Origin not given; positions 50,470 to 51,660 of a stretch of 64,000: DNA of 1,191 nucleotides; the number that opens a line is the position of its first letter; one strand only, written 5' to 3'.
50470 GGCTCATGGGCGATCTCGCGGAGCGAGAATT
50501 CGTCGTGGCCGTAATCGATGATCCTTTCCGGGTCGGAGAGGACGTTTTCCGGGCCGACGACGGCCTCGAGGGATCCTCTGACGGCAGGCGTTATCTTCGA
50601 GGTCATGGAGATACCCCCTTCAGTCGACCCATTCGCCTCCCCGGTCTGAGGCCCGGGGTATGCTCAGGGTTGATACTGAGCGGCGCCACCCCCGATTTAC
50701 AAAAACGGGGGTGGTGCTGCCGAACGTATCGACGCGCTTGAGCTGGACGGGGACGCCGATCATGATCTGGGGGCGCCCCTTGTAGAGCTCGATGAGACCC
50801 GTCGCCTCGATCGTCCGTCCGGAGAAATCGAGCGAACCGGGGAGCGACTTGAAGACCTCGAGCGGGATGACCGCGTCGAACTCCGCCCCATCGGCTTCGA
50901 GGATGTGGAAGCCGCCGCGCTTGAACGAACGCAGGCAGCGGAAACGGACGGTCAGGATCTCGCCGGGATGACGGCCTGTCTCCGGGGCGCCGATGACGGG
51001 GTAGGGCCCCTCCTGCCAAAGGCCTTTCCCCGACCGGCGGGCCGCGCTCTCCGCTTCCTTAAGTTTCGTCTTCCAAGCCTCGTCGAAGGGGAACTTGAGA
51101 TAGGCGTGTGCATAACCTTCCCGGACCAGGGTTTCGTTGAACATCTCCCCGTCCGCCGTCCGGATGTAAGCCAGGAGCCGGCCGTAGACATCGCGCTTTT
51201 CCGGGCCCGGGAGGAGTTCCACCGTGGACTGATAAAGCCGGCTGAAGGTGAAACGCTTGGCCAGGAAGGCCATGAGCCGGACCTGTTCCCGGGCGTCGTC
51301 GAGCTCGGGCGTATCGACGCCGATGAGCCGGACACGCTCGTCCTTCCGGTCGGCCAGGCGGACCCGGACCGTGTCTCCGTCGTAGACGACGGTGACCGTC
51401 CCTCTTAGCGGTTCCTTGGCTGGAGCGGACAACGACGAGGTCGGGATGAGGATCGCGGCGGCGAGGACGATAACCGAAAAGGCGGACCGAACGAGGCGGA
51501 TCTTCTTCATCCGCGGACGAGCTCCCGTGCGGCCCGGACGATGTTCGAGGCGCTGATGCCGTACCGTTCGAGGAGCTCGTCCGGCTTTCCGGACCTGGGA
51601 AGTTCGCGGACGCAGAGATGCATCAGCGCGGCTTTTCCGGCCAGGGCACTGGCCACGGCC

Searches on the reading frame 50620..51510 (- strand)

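Call 13: search_protein_families(library=pfam, proteins=[window:50620-51510:-])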
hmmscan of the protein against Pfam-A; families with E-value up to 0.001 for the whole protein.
window:50620-51510:- (296 aa): 1 family
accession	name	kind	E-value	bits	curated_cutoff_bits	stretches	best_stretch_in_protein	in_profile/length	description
PF00565.23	SNase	-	9.4e-20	71.5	21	1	59-166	1-106/107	Staphylococcal nuclease homologue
